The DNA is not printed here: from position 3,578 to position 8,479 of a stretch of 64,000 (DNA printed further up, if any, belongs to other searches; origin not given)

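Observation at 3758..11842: Minimal type VIIb locus: essC-esaB followed directly by an effector module, with no esaA/essA/essB nearby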

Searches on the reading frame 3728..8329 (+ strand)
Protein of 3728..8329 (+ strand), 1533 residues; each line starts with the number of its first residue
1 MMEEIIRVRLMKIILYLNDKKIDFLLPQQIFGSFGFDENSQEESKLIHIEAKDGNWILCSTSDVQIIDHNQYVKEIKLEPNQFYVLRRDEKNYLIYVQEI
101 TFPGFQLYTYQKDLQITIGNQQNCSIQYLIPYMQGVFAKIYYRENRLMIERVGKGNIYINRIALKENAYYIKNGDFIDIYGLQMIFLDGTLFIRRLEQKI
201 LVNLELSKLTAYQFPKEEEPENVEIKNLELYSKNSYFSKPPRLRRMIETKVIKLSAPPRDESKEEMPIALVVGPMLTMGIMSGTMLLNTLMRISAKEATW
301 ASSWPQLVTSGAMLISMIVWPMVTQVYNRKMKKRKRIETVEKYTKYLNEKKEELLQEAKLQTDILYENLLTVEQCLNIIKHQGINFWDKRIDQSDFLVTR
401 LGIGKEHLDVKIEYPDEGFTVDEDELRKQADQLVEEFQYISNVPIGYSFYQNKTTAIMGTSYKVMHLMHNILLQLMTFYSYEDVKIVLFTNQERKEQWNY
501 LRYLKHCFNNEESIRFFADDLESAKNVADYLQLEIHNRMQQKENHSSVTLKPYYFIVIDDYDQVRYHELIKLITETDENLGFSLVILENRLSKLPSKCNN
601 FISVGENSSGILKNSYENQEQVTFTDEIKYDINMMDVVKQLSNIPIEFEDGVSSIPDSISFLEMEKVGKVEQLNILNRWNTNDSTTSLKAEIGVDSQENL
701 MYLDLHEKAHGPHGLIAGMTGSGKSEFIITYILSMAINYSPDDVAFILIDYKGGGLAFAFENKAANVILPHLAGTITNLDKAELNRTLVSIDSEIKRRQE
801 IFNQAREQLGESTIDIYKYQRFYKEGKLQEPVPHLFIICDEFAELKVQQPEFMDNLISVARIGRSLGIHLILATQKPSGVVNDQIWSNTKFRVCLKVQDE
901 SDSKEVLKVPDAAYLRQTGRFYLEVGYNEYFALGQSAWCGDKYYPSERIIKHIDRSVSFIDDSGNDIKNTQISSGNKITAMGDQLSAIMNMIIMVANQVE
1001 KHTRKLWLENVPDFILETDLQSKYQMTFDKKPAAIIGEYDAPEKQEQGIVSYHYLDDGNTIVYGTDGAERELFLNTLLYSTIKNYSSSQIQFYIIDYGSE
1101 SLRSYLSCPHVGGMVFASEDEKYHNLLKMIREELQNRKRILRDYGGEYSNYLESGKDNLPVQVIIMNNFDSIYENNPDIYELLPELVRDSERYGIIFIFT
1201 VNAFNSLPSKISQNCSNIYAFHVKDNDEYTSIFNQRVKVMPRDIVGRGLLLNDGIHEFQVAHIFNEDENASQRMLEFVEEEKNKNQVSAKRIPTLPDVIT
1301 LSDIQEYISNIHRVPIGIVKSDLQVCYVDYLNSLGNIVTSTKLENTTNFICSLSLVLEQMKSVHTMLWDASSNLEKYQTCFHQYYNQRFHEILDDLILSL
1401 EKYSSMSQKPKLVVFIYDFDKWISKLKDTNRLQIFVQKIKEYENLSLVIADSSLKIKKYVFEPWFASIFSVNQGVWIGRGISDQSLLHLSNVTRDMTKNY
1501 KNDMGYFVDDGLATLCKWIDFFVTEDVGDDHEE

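Call 4: search_protein_families(library=pfam, proteins=[window:3728-8329:+], max_evalue=0.1)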
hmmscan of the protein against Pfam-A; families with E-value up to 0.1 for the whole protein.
window:3728-8329:+ (1533 aa): 7 families
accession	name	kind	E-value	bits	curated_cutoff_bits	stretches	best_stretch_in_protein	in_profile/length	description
PF01580.24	FtsK_SpoIIIE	-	3.1e-41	141.7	24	2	676-878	6-220/221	FtsK/SpoIIIE family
PF01935.23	DUF87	-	0.0018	18.8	23.2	1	696-818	9-126/220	Helicase HerA, central domain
PF14163.11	SieB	-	0.0025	17.9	26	1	307-361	39-92/147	Super-infection exclusion protein B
PF12696.13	TraG-D_C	-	0.0031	17.9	22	1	835-906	2-75/126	TraM recognition site of TraD and TraG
PF00498.31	FHA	-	0.013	16.4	20.7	1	116-179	1-66/67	FHA domain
PF05872.18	HerA_C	-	0.016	14.4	22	0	705-756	15-62/502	Helicase HerA-like C-terminal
PF20243.3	MbnP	-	0.066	13.5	27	0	616-701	12-97/189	MbnP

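Call 6: search_protein_families(library=ncbifam, proteins=[window:3728-8329:+], max_evalue=0.1)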
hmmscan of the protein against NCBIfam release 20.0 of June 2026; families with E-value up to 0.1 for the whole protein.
window:3728-8329:+ (1533 aa): 7 families
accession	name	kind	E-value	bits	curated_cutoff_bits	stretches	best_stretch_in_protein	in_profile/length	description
TIGR03928.1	T7_EssCb_Firm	equivalog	1.4e-286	953.8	778.4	1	235-1512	4-1288/1296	type VII secretion protein EssC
TIGR03924.1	T7SS_EccC_a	equivalog_domain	5.9e-108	362.4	509.15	2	255-929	2-660/673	type VII secretion protein EccCa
TIGR03925.1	T7SS_EccC_b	equivalog_domain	4.8e-58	196.8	346.55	2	988-1333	2-361/564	type VII secretion protein EccCb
NF007615.0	PRK10263.1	equivalog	5.8e-16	57.4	1566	1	686-915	988-1224/1355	DNA translocase FtsK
NF041214.1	plasmid_TraB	equivalog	0.00012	20.8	800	1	695-904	230-416/639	plasmid transfer protein TraB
NF033849.1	ser_rich_anae_1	subfamily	0.0099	13.2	650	0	1185-1231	1052-1098/1163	serine-rich protein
NF004734.0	PRK06074.2-1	equivalog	0.027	14.5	169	0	1427-1479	62-113/164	NADH-quinone oxidoreductase subunit C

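Call 8: find_encoding_contigs(protein=window:3728-8329:+, flank=10000, max_places=10)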
Protein window:3728-8329:+ (1533 aa): 4 contigs read that carry it; 3 places shown.
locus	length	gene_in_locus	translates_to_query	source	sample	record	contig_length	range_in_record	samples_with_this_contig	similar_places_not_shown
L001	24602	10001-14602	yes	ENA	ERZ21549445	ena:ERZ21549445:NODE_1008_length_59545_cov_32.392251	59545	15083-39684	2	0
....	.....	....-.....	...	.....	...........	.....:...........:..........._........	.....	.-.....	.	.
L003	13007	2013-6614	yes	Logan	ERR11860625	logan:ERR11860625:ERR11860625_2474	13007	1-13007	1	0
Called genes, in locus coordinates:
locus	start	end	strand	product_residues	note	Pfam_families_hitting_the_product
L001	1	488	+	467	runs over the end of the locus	PF13425:O-antigen_lig, PF04932:Wzy_C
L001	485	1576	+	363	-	PF00534:Glycos_transf_1, PF13692:Glyco_trans_1_4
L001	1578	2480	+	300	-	PF00535:Glycos_transf_2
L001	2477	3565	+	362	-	PF00534:Glycos_transf_1, PF13692:Glyco_trans_1_4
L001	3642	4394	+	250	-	PF00005:ABC_tran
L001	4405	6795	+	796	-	PF13641:Glyco_tranf_2_3 (weak), PF00535:Glycos_transf_2, PF10111:Glyco_tranf_2_2 (weak), PF00534:Glycos_transf_1, PF13692:Glyco_trans_1_4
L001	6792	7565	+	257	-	PF01061:ABC2_membrane, PF12698:ABC2_membrane_3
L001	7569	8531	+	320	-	PF00535:Glycos_transf_2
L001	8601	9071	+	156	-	PF08660:Alg14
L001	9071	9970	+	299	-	PF04101:Glyco_tran_28_C, PF04138:GtrA_DPMS_TM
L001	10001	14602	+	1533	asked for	PF01580:FtsK_SpoIIIE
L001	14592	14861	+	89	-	-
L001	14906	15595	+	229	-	-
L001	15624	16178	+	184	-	-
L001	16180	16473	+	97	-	-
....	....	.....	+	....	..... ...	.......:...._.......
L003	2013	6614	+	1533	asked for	PF01580:FtsK_SpoIIIE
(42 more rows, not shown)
